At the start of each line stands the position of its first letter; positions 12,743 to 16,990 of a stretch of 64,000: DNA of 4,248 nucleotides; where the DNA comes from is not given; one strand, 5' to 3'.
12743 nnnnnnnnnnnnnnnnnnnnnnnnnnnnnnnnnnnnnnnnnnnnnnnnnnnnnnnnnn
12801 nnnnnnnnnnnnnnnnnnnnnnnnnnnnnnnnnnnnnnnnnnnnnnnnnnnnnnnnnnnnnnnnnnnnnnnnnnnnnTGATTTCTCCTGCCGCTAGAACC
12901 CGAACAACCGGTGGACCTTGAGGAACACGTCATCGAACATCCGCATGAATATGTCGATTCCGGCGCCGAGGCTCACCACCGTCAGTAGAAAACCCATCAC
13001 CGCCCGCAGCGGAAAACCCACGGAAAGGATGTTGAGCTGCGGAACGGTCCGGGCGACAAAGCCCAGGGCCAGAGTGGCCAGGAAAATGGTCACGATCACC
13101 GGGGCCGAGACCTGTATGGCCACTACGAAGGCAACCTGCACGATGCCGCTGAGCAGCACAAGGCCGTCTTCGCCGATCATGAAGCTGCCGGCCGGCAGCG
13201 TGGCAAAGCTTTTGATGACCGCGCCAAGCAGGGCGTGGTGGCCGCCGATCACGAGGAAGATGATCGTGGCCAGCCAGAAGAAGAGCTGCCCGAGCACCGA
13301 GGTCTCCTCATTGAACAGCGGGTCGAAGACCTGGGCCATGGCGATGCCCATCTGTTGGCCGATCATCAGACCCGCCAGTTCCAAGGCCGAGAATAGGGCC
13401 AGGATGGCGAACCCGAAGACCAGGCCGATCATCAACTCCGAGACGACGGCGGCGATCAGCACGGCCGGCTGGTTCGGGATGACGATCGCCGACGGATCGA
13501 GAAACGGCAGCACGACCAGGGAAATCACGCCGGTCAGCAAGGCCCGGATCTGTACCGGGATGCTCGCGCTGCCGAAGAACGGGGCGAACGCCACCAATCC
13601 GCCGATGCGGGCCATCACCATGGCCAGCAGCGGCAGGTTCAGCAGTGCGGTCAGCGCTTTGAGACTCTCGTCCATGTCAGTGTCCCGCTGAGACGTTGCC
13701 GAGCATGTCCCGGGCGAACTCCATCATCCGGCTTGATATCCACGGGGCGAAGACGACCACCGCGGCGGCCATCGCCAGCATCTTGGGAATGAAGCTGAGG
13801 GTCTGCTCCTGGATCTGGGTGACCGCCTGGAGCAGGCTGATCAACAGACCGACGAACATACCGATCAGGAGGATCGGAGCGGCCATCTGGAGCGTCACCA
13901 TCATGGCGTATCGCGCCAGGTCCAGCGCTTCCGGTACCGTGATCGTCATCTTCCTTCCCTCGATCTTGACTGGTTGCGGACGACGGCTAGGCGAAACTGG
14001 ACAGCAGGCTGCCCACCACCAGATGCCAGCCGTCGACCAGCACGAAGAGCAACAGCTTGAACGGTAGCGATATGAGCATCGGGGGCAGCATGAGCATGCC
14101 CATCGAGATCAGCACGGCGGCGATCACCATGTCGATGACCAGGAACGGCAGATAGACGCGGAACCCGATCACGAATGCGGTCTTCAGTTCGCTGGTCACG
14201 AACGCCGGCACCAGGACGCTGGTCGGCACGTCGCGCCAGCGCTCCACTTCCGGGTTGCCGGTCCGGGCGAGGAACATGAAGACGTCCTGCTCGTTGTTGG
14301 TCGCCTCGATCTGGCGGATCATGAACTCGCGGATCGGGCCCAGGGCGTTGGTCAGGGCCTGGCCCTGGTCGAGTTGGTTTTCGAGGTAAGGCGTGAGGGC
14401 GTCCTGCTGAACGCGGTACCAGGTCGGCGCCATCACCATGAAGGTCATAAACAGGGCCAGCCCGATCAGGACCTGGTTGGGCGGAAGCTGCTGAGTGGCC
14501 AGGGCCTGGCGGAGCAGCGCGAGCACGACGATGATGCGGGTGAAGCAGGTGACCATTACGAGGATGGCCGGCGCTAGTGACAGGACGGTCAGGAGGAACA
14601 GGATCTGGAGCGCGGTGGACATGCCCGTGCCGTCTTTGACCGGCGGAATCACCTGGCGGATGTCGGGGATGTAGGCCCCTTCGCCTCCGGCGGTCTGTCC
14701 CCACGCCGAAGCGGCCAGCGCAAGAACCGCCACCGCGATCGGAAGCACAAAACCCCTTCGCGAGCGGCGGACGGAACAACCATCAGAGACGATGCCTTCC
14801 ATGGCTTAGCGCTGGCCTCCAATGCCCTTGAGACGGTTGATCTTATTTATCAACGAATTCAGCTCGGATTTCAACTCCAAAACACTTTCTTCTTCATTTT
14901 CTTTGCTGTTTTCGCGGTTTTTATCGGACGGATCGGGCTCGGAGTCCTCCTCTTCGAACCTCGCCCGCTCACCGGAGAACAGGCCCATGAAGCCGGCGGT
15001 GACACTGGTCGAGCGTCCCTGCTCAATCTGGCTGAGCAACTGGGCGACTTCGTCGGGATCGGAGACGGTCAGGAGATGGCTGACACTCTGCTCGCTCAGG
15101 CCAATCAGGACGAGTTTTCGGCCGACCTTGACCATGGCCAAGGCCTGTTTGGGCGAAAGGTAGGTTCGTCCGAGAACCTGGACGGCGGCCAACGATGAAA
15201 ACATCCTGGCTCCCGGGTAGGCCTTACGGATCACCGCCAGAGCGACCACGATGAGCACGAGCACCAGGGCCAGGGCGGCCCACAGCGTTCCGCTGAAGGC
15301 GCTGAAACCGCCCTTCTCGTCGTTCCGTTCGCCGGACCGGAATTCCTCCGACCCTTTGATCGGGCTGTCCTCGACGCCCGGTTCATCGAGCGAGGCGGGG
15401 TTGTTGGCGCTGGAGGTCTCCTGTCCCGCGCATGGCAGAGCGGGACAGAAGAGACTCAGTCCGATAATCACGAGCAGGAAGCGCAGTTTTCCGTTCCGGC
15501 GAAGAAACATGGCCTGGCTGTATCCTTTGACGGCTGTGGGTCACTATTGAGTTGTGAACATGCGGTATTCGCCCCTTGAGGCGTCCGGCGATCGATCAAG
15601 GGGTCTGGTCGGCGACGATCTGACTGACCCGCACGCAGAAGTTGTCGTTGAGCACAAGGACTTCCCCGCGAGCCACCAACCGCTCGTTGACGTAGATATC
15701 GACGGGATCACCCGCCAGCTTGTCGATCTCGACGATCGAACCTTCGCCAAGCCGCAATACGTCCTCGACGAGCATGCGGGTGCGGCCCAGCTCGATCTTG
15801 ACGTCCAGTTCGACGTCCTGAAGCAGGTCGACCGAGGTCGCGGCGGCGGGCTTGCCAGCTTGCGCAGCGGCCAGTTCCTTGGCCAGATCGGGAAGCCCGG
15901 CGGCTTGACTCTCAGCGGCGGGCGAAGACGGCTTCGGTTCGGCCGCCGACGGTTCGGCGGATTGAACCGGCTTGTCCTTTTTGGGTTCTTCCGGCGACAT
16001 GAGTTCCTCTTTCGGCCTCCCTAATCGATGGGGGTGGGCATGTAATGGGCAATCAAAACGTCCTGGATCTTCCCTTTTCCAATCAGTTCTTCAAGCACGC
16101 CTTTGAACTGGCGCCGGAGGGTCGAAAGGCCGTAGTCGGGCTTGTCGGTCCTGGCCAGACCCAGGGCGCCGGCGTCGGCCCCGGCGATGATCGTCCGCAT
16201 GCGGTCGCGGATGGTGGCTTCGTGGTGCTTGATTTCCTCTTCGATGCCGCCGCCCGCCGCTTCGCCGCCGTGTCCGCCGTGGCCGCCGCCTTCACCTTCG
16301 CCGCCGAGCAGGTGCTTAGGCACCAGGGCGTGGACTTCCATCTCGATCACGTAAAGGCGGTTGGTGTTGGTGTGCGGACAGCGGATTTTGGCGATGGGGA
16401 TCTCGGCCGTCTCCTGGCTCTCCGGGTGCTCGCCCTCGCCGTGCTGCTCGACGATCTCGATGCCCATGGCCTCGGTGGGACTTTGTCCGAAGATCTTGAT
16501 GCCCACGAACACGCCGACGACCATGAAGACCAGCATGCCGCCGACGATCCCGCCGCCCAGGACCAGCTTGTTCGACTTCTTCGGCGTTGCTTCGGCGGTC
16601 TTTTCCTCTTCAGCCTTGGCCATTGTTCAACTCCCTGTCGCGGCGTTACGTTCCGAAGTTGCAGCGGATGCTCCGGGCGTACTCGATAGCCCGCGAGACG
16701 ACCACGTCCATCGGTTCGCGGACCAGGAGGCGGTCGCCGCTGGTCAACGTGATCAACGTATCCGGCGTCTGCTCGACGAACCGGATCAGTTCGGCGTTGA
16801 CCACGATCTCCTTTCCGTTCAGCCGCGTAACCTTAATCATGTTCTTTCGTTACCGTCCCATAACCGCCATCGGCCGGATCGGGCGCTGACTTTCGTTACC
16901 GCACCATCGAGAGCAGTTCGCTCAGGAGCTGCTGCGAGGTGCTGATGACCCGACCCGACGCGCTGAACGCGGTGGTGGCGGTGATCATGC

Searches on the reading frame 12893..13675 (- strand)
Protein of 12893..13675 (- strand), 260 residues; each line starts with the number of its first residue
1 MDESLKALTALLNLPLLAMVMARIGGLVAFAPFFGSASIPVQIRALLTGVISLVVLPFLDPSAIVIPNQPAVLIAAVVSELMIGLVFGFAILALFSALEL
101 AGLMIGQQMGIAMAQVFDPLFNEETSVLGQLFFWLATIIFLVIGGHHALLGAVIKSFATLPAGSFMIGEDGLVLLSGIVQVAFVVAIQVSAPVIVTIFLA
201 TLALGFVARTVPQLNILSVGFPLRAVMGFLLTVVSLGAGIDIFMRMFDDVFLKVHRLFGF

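Call 11: search_protein_families(library=pfam, proteins=[window:12893-13675:-], max_evalue=0.001)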
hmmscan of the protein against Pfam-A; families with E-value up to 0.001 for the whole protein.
window:12893-13675:- (260 aa): 1 family
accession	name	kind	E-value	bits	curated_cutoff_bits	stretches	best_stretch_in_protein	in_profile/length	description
PF01311.25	Bac_export_1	-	1.3e-58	198.7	27.8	1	16-249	3-229/230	Bacterial export proteins, family 1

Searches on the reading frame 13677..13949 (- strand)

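Call 11: search_protein_families(library=pfam, proteins=[window:13677-13949:-], max_evalue=0.001)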
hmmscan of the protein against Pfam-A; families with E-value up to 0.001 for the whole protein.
window:13677-13949:- (90 aa): 1 family
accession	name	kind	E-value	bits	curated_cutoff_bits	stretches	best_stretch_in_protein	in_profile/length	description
PF01313.24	Bac_export_3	-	9.1e-29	99.7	25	1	8-79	2-73/74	Bacterial export proteins, family 3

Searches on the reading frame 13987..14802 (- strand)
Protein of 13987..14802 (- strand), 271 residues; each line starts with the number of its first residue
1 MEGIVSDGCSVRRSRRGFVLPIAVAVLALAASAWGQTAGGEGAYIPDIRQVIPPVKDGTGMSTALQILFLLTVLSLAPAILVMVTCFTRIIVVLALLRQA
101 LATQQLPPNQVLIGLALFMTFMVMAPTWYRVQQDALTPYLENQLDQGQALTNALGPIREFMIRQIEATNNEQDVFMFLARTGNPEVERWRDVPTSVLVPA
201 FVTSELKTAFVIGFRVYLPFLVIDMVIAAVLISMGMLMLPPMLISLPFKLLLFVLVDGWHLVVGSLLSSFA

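Call 11: search_protein_families(library=pfam, proteins=[window:13987-14802:-], max_evalue=0.001)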
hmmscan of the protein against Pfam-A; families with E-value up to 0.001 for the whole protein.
window:13987-14802:- (271 aa): 1 family
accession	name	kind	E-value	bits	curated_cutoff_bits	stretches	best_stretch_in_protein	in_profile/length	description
PF00813.25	FliP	-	3e-78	262.6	26.9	1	70-266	1-191/191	FliP family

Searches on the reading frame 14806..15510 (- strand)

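Call 10: search_protein_families(library=pfam, proteins=[window:14806-15510:-], max_evalue=0.001)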
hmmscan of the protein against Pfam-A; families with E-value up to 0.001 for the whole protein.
window:14806-15510:- (234 aa): 1 family
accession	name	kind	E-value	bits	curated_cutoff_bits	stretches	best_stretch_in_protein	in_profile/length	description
PF04347.18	FliO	-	7.1e-10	39.3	22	1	105-174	17-82/91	Flagellar biosynthesis protein, FliO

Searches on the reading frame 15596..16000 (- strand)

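Call 10: search_protein_families(library=pfam, proteins=[window:15596-16000:-], max_evalue=0.001)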
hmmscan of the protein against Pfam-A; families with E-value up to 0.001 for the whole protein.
window:15596-16000:- (134 aa): 1 family
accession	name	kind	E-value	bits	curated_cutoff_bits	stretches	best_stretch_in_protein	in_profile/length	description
PF01052.25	FliMN_C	-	6.3e-24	84.1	23.8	1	59-129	2-72/73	Type III flagellar switch regulator (C-ring) FliN C-term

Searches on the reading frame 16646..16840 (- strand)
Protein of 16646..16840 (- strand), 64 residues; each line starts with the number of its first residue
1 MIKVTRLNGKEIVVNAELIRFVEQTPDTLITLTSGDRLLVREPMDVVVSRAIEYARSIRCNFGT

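Call 44: search_protein_families(library=pfam, proteins=[window:16646-16840:-], max_evalue=0.05)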
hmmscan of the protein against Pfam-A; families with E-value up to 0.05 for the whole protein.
window:16646-16840:- (64 aa): 1 family
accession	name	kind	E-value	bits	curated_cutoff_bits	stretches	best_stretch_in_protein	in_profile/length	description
PF06289.16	FlbD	-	2.3e-26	91.6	24.7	1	1-58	1-58/59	Flagellar and Swarming motility proteins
